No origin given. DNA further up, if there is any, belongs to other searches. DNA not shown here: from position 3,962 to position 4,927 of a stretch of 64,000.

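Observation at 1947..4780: Two-gene module: NERD-like/SF1 helicase plus a tightly coupled 222-aa protein, a candidate defence system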

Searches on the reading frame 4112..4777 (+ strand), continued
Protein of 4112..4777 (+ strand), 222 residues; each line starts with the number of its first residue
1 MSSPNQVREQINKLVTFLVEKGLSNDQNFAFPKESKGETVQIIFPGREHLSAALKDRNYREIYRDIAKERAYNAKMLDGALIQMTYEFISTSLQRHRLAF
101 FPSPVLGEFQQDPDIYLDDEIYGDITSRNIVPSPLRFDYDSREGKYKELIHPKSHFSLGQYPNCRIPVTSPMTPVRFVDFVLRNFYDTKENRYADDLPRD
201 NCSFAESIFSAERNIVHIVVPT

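Call 46: fold_search(model_id=the predicted structure, library=pdb)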
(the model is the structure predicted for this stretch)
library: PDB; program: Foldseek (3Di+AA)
matches with E <= 10: 356; with E <= 0.001: 0
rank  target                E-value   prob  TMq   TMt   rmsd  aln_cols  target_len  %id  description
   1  1tyq_D                1.6e-01  0.04  0.11  0.09  19.4       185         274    9  Crystal structure of Arp2/3 complex with bound ATP and calcium (released 2004-11-09)
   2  1k8k_D                1.8e-01  0.04  0.10  0.09  19.5       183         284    8  Crystal Structure of Arp2/3 Complex (released 2001-12-07)
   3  6uhc_D                3.1e-01  0.03  0.10  0.09  19.3       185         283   10  CryoEM structure of human Arp2/3 complex with bound NPFs (released 2020-07-01)
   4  5xqi_A                3.3e-01  0.03  0.09  0.08  19.9       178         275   11  Crystal structure of full-length human Rogdi (released 2017-07-12)
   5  2p9n_D                3.3e-01  0.03  0.10  0.09  19.9       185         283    7  Crystal Structure of bovine Arp2/3 complex co-crystallized with ADP (released 2007-05-29)
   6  2p9k_D                4.8e-01  0.03  0.10  0.09  19.3       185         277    9  Crystal structure of bovine Arp2/3 complex co-crystallized with ATP and crosslinked with glutaraldehyde (released 2007-05-29)
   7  9ei7                  5.1e-01  0.03  0.10  0.10  14.6       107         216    8  PasI from Photorhabdus asymbiotica bound to vanadyl, succinate, and 5-amino-6-hydroxy-octanosyl acid 2-phosphate (released 2025-08-20)
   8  2wxy                  5.1e-01  0.03  0.06  0.04  13.7        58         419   12  Crystal structure of mouse angiotensinogen in the reduced form (released 2010-10-20)
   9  1u2v_D                5.1e-01  0.02  0.10  0.08  19.6       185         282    8  Crystal structure of Arp2/3 complex with bound ADP and calcium (released 2004-11-09)
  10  5xqi_B                5.4e-01  0.03  0.09  0.08  20.0       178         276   11  Crystal structure of full-length human Rogdi (released 2017-07-12)
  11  8tah_D                5.4e-01  0.02  0.11  0.09  19.6       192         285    8  Cryo-EM structure of Cortactin-bound to Arp2/3 complex (released 2023-09-27)
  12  2wy0                  6.1e-01  0.03  0.06  0.04  13.7        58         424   12  Crystal structure of mouse angiotensinogen in the oxidised form with space group P6122 (released 2010-10-20)
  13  2p9s_D                6.1e-01  0.02  0.10  0.09  19.4       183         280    9  Structure of bovine Arp2/3 complex co-crystallized with ATP/Mg2+ (released 2007-05-29)
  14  6yw6_D                6.5e-01  0.02  0.11  0.10  18.7       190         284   10  Cryo-EM structure of the ARP2/3 1B5CL isoform complex. (released 2020-07-22)
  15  2p9i_D                6.9e-01  0.02  0.10  0.09  19.5       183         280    7  Crystal Structure of bovine Arp2/3 Complex co-crystallized with ADP and crosslinked with gluteraldehyde (released 2007-05-29)
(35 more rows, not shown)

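Call 52: find_encoding_contigs(protein=P0001, flank=10000, max_places=8)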
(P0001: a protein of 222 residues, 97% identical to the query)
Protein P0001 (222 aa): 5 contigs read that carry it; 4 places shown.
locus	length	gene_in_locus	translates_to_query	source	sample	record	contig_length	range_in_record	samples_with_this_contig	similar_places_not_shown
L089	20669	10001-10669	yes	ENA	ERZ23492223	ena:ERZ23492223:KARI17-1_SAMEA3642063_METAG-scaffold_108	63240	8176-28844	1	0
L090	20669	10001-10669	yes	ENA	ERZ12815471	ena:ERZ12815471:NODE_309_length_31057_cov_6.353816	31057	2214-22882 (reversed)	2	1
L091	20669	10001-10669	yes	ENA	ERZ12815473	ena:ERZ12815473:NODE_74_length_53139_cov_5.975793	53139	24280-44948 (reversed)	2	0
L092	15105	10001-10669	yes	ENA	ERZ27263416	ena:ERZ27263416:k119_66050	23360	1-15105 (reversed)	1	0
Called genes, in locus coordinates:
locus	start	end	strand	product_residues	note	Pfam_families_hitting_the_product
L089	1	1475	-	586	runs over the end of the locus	-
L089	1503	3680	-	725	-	PF01839:FG-GAP (faint), PF13517:FG-GAP_3, PF07593:UnbV_ASPIC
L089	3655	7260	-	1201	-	PF01839:FG-GAP (faint), PF13517:FG-GAP_3, PF07593:UnbV_ASPIC, PF13517:FG-GAP_3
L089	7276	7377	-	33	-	-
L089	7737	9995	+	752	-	PF00580:UvrD-helicase (faint), PF13538:UvrD_C_2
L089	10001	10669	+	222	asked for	PF10053:DUF2290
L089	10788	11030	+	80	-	-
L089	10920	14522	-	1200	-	PF01839:FG-GAP (faint), PF13517:FG-GAP_3, PF07593:UnbV_ASPIC, PF13517:FG-GAP_3, PF07593:UnbV_ASPIC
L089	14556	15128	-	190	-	-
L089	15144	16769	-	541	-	-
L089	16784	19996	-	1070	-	PF13620:CarboxypepD_reg, PF13715:CarbopepD_reg_2, PF07715:Plug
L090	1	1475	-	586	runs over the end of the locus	-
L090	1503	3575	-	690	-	PF01839:FG-GAP (faint), PF13517:FG-GAP_3, PF07593:UnbV_ASPIC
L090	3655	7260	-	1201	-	PF01839:FG-GAP (faint), PF13517:FG-GAP_3, PF07593:UnbV_ASPIC, PF13517:FG-GAP_3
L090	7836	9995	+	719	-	PF00580:UvrD-helicase (faint), PF13538:UvrD_C_2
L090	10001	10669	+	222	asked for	PF10053:DUF2290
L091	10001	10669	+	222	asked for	PF10053:DUF2290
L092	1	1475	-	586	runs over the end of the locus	-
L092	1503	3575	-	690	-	PF01839:FG-GAP (faint), PF13517:FG-GAP_3, PF07593:UnbV_ASPIC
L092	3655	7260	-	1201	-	PF01839:FG-GAP (faint), PF13517:FG-GAP_3, PF07593:UnbV_ASPIC, PF13517:FG-GAP_3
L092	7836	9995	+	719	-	PF00580:UvrD-helicase (faint), PF13538:UvrD_C_2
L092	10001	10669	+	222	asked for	PF10053:DUF2290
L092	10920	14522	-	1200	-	PF01839:FG-GAP (faint), PF13517:FG-GAP_3, PF07593:UnbV_ASPIC, PF13517:FG-GAP_3, PF07593:UnbV_ASPIC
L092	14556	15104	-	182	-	?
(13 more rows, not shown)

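Call 57: predict_structure(alignment_id=A4)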
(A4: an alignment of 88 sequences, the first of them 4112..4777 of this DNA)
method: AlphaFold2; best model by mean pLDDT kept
length: 222 residues; sequences in the alignment: 88
mean_pLDDT: 86.1   pTM: 0.85
mean pLDDT of the five models: 86.1, 84.9, 84.8, 82.1, 80.7
residues with pLDDT >= 90: 141; 70-90: 46; 50-70: 23; < 50: 12
segments of 3 or more residues with pLDDT < 50: 119-129
pLDDT, mean of each block of 10 residues (from residue 1): 95 98 95 89 87 66 90 93 96 95 71 51 47 86 92 90 88 97 87 94 95 96 77
secondary structure, 60 per line:
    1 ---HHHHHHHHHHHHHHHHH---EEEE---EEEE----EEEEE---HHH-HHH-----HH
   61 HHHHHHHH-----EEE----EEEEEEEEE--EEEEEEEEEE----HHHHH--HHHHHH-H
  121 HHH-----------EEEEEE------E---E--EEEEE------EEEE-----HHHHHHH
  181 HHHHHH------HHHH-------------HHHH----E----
elements in order: H4-20 E24-27 E31-34 E39-43 H59-68 E74-76 E81-89 E92-101 H106-110 H113-118 H120-123 E135-140 E154-158 E165-168 H174-186 H193-196 H210-213

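Call 59: fold_search(model_id=the predicted structure, library=pdb)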
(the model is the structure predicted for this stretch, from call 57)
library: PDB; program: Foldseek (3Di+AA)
matches with E <= 10: 380; with E <= 0.001: 0
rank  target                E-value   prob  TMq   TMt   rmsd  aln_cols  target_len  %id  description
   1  3alx_A                5.3e-01  0.07  0.18  0.10  13.7       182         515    9  Crystal structure of the measles virus hemagglutinin bound to its cellular receptor SLAM (MV-H(L482R)-SLAM(N102H/R108Y (released 2011-01-12)
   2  3kg6_B                5.6e-01  0.03  0.12  0.10  17.4       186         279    8  Dehydratase domain from CurF module of Curacin polyketide synthase (released 2010-01-19)
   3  2nwi_B                5.6e-01  0.03  0.12  0.15  18.1       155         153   12  Crystal structure of protein AF1396 from Archaeoglobus fulgidus, Pfam DUF98 (released 2006-11-21)
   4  3alx_C                6.0e-01  0.06  0.15  0.09  12.4       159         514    7  Crystal structure of the measles virus hemagglutinin bound to its cellular receptor SLAM (MV-H(L482R)-SLAM(N102H/R108Y (released 2011-01-12)
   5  8h8p_D                6.8e-01  0.15  0.20  0.13   7.8       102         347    5  Crystal structure of thiomorpholine-carboxylate dehydrogenase from Candida parapsilosis. (released 2023-10-25)
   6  7qcf_A                6.8e-01  0.04  0.11  0.09  14.5       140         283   11  X-ray crystallographic structure of E. coli K-12 glycyl-tRNA synthetase alpha subunit (glyQ) (released 2022-05-04)
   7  3bwg_C                6.8e-01  0.04  0.15  0.15  18.3       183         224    6  The crystal structure of possible transcriptional regulator YydK from Bacillus subtilis subsp. subtilis str. 168 (released 2008-01-22)
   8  2nwi_A                6.8e-01  0.03  0.12  0.16  16.0       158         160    9  Crystal structure of protein AF1396 from Archaeoglobus fulgidus, Pfam DUF98 (released 2006-11-21)
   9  8f9y                  8.1e-01  0.21  0.20  0.13   7.2        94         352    8  SAL1 from Arabidopsis thaliana (released 2023-01-18)
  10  2ooi_B                8.1e-01  0.03  0.11  0.14  17.1       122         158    9  The crystal structure of gene product SA0254 from Staphylocococcus aureus subsp. aureus N315 (released 2007-02-27)
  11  2p9k_D                8.1e-01  0.02  0.11  0.09  19.9       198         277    8  Crystal structure of bovine Arp2/3 complex co-crystallized with ATP and crosslinked with glutaraldehyde (released 2007-05-29)
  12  4wwc_B                8.1e-01  0.02  0.13  0.13  19.7       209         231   11  Crystal structure of full length YvoA in complex with palindromic operator DNA (released 2015-01-14)
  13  4u0v_A                8.6e-01  0.02  0.12  0.11  18.8       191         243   12  Crystal structure of YvoA from Bacillus subtilis in complex with glucosamine-6-phosphate (released 2015-01-14)
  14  1q5l_MODEL_1_A        8.6e-01  0.01  0.08  0.14  15.5        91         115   10  NMR structure of the substrate binding domain of DnaK bound to the peptide NRLLLTG (released 2003-11-04)
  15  8wj5                  9.2e-01  0.16  0.17  0.26   6.7       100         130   13  Double-wing domain of E. coli YdcD (released 2024-10-02)
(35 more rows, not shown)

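Call 61: search_protein_families(library=phrogs, proteins=[window:4112-4777:+], max_evalue=0.01)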
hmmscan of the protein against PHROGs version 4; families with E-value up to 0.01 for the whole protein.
window:4112-4777:+ (222 aa): 0 families

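Call 65: fold_search(model_id=the predicted structure, library=viral)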
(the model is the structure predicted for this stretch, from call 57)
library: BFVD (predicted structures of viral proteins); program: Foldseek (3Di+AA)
matches with E <= 10: 466; with E <= 0.001: 0
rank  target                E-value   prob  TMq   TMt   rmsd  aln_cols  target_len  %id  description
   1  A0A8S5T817            1.1e-01  0.25  0.21  0.24  12.1       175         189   10  Uncharacterized protein [Siphoviridae sp. ctmwf23]
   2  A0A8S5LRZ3            1.2e-01  0.07  0.18  0.16  16.6       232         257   12  Uncharacterized protein [Siphoviridae sp. ctYBm1]
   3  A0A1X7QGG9            1.8e-01  0.04  0.13  0.10  19.5       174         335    8  (no name in the UniProt tables at hand)
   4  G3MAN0                2.2e-01  0.28  0.23  0.33  10.7       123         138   12  Gp489 [Bacillus phage G]
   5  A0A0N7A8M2            2.4e-01  0.06  0.14  0.20  14.8       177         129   11  (no name in the UniProt tables at hand)
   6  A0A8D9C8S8            2.7e-01  0.06  0.14  0.08  17.3       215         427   13  Uncharacterized protein [uncultured marine phage]
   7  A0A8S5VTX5            3.2e-01  0.08  0.20  0.20  14.7       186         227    9  Uncharacterized protein [Ackermannviridae sp.]
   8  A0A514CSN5            3.2e-01  0.07  0.12  0.21  11.6       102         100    9  Uncharacterized protein [Achromobacter phage Motura]
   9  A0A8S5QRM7            3.4e-01  0.08  0.15  0.19  12.5       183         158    9  Uncharacterized protein [Myoviridae sp. ctgXL3]
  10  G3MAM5                3.4e-01  0.07  0.14  0.23  10.8       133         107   13  Gp484 [Bacillus phage G]
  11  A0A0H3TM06            3.6e-01  0.02  0.14  0.12  17.7       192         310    9  (no name in the UniProt tables at hand)
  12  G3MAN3                3.9e-01  0.41  0.30  0.40  10.7       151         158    9  Gp492 [Bacillus phage G]
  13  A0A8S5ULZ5            3.9e-01  0.04  0.16  0.14  15.8       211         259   12  Baseplate wedge protein [Myoviridae sp. ctCo31]
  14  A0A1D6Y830            3.9e-01  0.04  0.13  0.12  22.0       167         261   11  (no name in the UniProt tables at hand)
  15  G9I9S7                4.1e-01  0.02  0.12  0.12  23.0       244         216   11  (no name in the UniProt tables at hand)
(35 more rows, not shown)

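Call 74: search_protein_representatives(alignment_id=A4)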
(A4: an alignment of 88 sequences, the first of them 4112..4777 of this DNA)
Query: 88 sequences, 222 profile positions. Proteins with E-value up to 0.001 (for the whole library): 1712; up to 1e-10: 909; up to 1e-30: 246. The best 150 are listed.
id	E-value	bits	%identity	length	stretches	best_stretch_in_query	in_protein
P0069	1.9e-104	364.4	-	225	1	1-221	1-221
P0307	3.8e-90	317.7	-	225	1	5-221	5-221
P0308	4.3e-90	317.5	-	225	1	1-221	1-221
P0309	2.7e-88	311.6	-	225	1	1-221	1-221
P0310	2.8e-87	308.3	-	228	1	3-222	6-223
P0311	4.4e-86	304.4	-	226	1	3-221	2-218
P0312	1.5e-81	289.5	-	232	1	1-221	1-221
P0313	4.9e-78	278.1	-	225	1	1-220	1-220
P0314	8.1e-76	270.8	-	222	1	8-221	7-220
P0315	1.3e-75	270.1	-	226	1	2-221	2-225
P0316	2.5e-75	269.2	-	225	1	7-221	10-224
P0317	3.0e-75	269.0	-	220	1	4-219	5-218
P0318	1.3e-73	263.6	-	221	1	1-221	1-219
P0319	5.5e-73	261.6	-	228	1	3-221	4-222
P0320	6.6e-73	261.3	-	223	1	2-221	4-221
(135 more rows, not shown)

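Call 80: search_protein_families(library=pfam, alignment_id=A2, max_evalue=10)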
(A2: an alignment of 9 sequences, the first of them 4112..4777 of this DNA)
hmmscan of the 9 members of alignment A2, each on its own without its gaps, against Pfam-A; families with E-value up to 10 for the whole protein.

A. member 1, window:4112-4777:+ (222 aa): 1 family
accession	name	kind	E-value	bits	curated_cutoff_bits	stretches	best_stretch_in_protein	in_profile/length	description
PF10053.14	DUF2290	-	5e-51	173.5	25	1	34-218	11-202/204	Uncharacterized conserved protein (DUF2290)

B. families by the number of members that match (of 9 scanned): 2 families
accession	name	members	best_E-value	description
PF10053.14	DUF2290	9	5e-51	Uncharacterized conserved protein (DUF2290)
PF12021.13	DUF3509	1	0.064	Protein of unknown function (DUF3509)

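Call 81: search_protein_families(library=padloc, proteins=[L081:2833-4989:+, L081:4992-5657:+, L084:1654-3798:+, L084:3791-4576:+, L083:2-2155:+, L083:2145-2795:+], max_evalue=1e-10)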
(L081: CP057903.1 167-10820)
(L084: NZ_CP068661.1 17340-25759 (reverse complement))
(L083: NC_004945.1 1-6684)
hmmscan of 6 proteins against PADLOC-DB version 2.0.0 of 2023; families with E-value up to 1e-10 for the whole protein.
L081:2833-4989:+ (719 aa): 2 families
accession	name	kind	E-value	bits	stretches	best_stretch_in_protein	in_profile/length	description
PDLC03002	Helicase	-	4.7e-298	988.3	1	5-715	2-704/707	-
PDLC01087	C3a187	-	2.5e-19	67.5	1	186-625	189-539/559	NERD+UvrD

L081:4992-5657:+ (222 aa): 2 families
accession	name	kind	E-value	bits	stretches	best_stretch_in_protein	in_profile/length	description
PDLC02999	DUF2290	-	1.7e-83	277.4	1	4-221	3-221/222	-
PDLC02998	DUF2290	-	1.4e-73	244.8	1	25-219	2-194/195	-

L084:1654-3798:+ (715 aa): 2 families
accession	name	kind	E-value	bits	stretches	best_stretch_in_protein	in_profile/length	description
PDLC03002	Helicase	-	3.7e-168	559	1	29-706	27-699/707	-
PDLC01087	C3a187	-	9.7e-18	62.3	1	181-391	192-378/559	NERD+UvrD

L084:3791-4576:+ (262 aa): 2 families
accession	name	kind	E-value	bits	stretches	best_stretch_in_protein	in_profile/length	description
PDLC02998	DUF2290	-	1.1e-18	65.6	1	67-228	36-182/195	-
PDLC02999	DUF2290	-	7.9e-14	49.6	1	17-227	10-206/222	-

L083:2-2155:+ (718 aa): 2 families
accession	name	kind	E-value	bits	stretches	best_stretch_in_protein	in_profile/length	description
PDLC03002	Helicase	-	2.9e-219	727.9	1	5-709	2-703/707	-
PDLC01087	C3a187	-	5.3e-15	53.2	1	194-622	194-541/559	NERD+UvrD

L083:2145-2795:+ (217 aa): 2 families
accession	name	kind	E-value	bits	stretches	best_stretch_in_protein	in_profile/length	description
PDLC02998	DUF2290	-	1.3e-32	111.1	1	53-216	33-195/195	-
PDLC02999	DUF2290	-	1.1e-23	81.9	1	58-188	61-194/222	-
